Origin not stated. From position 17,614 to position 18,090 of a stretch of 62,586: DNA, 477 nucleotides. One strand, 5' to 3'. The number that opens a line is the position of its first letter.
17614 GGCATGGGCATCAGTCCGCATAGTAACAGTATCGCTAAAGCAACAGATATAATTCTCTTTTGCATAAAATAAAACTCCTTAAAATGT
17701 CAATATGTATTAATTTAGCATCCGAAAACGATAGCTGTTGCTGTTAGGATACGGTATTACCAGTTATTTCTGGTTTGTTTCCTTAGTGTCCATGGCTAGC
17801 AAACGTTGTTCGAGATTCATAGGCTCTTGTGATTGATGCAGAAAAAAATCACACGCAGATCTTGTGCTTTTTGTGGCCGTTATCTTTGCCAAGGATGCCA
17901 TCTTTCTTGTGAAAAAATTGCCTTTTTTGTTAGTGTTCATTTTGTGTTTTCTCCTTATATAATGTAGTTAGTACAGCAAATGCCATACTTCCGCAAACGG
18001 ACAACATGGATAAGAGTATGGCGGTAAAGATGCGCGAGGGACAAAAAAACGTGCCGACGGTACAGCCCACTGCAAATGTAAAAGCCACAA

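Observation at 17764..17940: Cryptic 58-codon AgrD-like precursor with a predicted CDFFL thiolactone ring, missing from the ORF track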

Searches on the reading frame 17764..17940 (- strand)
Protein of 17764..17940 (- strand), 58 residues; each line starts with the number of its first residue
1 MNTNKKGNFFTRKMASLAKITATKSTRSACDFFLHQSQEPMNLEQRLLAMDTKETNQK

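Call 4: search_protein_families(library=pfam, proteins=[window:17764-17940:-], max_evalue=1)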
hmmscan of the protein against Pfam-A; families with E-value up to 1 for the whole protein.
window:17764-17940:- (58 aa): 0 families

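Call 5: search_protein_families(library=ncbifam, proteins=[window:17764-17940:-], max_evalue=1)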
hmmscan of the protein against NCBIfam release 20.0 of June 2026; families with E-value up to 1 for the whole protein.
window:17764-17940:- (58 aa): 1 family
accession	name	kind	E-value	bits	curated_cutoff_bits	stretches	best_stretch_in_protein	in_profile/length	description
TIGR04223.1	quorum_AgrD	subfamily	5.3e-07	29.7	19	1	10-43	3-36/38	AgrD family cyclic lactone autoinducer peptide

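Call 8: list_cluster_members(proteins=[window:17767-17940:-, window:17933-18529:-, window:18601-19920:-, window:19920-20633:-])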
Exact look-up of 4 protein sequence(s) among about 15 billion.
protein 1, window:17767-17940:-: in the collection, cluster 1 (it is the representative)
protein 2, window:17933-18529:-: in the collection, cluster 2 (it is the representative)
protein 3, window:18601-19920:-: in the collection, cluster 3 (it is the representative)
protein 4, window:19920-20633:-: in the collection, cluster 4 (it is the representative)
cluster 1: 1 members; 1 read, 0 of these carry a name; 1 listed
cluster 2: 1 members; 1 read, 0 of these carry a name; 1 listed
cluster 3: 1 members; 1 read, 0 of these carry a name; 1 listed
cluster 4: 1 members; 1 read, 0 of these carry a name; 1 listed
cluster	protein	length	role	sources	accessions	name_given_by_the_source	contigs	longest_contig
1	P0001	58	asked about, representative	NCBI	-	-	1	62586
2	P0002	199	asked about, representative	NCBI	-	-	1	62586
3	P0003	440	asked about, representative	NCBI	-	-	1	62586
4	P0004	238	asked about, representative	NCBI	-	-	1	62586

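Call 9: find_homologous_proteins(query=P0001, max_evalue=0.01)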
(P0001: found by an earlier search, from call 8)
Query P0001 (58 aa): 1 proteins with E <= 0.01 among 1 candidates.
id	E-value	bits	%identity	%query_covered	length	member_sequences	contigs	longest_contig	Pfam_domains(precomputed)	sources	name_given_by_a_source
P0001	3.9e-30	118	100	100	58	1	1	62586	-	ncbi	-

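Call 10: find_homologous_proteins(query=P0002)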
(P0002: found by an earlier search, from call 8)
Query P0002 (199 aa): 3 proteins with E <= 0.001 among 307 candidates.
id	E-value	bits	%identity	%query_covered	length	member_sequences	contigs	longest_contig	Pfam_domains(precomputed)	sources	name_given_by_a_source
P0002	8.1e-124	429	100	100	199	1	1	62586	PF04647.21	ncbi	-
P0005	5.5e-38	149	44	94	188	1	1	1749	PF04647.21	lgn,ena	-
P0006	2.3e-29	121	41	93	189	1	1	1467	PF04647.21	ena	-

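Call 11: find_encoding_contigs(protein=P0005, flank=5000)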
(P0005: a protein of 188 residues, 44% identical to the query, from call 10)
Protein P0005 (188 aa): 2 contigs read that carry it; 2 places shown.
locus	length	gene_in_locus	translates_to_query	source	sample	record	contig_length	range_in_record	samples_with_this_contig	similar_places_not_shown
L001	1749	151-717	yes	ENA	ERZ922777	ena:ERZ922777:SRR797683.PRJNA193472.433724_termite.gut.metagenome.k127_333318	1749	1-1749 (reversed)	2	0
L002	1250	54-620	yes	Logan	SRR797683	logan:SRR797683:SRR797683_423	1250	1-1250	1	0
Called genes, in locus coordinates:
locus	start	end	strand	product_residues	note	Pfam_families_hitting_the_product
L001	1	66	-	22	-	?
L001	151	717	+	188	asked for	PF04647:AgrB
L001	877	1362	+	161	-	-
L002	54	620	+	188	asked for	PF04647:AgrB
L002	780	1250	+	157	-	?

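Call 12: find_encoding_contigs(protein=P0006, flank=5000)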
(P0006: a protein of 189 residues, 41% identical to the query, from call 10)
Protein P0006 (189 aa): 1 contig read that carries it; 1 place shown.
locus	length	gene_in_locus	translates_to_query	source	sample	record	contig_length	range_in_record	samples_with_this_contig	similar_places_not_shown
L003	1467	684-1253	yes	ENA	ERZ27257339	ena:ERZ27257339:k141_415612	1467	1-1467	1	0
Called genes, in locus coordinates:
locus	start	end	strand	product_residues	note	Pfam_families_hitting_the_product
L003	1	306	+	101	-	?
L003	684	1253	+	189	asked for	PF04647:AgrB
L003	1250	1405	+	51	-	-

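Call 13: find_encoding_contigs(protein=P0001, flank=3000)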
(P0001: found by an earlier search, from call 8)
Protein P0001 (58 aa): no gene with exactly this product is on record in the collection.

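Call 18: find_related_loci(query=A1, collection=genome_contigs, flank=4000)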
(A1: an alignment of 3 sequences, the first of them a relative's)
Query A1 (199 aa) in genome_contigs; peptide patterns used: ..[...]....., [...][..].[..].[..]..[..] (x = any residue, [..] = any of these).
79 stretches matched a pattern; 7 encode a relative of the query (tblastn E <= 1e-3); 7 distinct loci.
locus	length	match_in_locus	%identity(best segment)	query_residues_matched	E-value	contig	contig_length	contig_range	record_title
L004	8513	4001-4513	25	1-175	1e-14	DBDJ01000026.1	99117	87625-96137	MAG TPA_asm: Lachnospiraceae bacterium UBA935 UBA935_contig_2614, whole genome shotgun sequence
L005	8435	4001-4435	29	1-147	2e-13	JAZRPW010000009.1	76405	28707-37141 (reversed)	MAG: Acutalibacteraceae bacterium isolate T1900045371_YK20190061.MAGScoT_cleanbin_000008 SGB_6856_k141_2327475, whole ge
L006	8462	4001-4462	32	1-159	2e-10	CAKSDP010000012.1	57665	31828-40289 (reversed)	MAG: uncultured Eubacteriales bacterium isolate REFINED_METABAT215_TOP10_CONTIGS_1500_ASSEMBLY_K77_MERGED__Nepal_MoBio_F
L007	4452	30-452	22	1-144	4e-10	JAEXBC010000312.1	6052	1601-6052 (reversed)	MAG: Bacillota bacterium isolate OH_SFB_57 k127_604267, whole genome shotgun sequence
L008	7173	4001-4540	22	4-182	5e-10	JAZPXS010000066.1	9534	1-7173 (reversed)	MAG: Clostridia bacterium isolate T1900044650_TS20190116.MAGScoT_cleanbin_000035 SGB_1414_k141_2182917, whole genome sho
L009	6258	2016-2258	25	2-82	1e-9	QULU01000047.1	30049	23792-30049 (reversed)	Clostridiaceae bacterium OM02-2AC OM02-2AC.Scaf47, whole genome shotgun sequence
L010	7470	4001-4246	26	1-82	3e-6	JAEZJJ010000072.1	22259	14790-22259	MAG: Bacillota bacterium isolate OH_CDB_233 k127_734651, whole genome shotgun sequence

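Call 44: find_related_loci(query=A1, collection=metagenome_contigs, flank=3000)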
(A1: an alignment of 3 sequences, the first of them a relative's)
Query A1 (199 aa) in metagenome_contigs; peptide patterns used: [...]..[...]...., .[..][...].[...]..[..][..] (x = any residue, [..] = any of these).
407 stretches matched a pattern, but none encodes a relative of the query by tblastn (E <= 1e-3).

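Call 51: search_protein_representatives(protein=P0002)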
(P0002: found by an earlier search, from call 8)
Query: 199 residues. Proteins with E-value up to 0.001 (for the whole library): 4426; up to 1e-10: 814; up to 1e-30: 11. The best 150 are listed.
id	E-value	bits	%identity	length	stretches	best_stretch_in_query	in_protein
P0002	2.6e-124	428.7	100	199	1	1-199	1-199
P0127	6.0e-41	156.9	42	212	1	2-188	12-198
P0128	7.2e-40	153.3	45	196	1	1-186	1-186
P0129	2.6e-36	141.8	41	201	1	1-188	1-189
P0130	1.0e-35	139.8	38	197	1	1-188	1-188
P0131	1.8e-35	139.0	41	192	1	1-189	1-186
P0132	1.6e-34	135.9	41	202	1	1-188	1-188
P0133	3.1e-34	134.9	49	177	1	2-151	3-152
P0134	2.5e-33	132.0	40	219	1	1-194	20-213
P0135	6.0e-33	130.8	38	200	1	1-188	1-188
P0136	1.9e-32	129.2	40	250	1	1-188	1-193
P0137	2.1e-30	122.5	38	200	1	1-187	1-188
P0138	5.1e-30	121.2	38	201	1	1-185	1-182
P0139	8.4e-27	110.7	38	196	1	1-184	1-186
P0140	9.8e-27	110.5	40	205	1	1-180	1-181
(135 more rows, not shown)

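Call 52: search_solved_structures(query=P0002, max_evalue=1, show_alignments=2)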
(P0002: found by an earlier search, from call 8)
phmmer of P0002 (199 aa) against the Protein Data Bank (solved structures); distinct sequences matched with E-value up to 1: 0.

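Call 53: search_solved_structures(query=P0003, max_evalue=0.001)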
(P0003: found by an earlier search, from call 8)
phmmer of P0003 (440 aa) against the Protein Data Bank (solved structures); distinct sequences matched with E-value up to 0.001: 0.

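Call 54: search_solved_structures(query=P0004, max_evalue=0.00001)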
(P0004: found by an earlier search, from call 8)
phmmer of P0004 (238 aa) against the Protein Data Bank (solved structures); distinct sequences matched with E-value up to 0.00001: 17.
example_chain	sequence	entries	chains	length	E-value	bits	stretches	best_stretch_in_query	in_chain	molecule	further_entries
6m8o_A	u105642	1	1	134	1e-11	48.3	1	26-120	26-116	DNA-binding response regulator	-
2qv0_A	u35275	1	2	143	1.1e-09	41.6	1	5-122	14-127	Protein mrkE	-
6swf_A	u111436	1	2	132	1.3e-07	34.9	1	2-124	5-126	Two-component response regulator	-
6swb_A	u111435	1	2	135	1.4e-07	34.7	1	2-124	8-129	Two-component response regulator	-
9h6e_D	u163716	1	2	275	1.6e-07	34.6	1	41-120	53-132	Two-component response regulator ARR1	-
8xat_A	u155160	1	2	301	1.9e-07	34.3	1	43-120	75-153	Two-component response regulator ARR1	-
5lwk_A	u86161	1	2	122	9.8e-07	32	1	40-119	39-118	Transcriptional regulatory protein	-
3c3w_A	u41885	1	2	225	1e-06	31.9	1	33-147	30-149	TWO COMPONENT TRANSCRIPTIONAL REGULATORY PROTEIN DEVR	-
1zy2_A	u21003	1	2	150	1.1e-06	31.8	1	5-128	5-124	transcriptional regulator NtrC1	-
8pdc_A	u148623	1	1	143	1.2e-06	31.7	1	1-123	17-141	histidine kinase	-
4q7e_A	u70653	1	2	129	1.3e-06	31.6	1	46-124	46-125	Response regulator of a two component regulatory system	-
8ted_A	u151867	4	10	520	5.3e-06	29.6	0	30-113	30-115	Response regulator receiver protein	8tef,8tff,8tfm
8thp_A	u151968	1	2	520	5.3e-06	29.6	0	30-113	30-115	Response regulator receiver protein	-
8p6f_A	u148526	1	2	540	5.7e-06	29.5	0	30-113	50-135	Response regulator receiver domain-containing protein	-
2ayz_A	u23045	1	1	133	7.3e-06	29.1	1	38-117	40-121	Sensor kinase protein rcsC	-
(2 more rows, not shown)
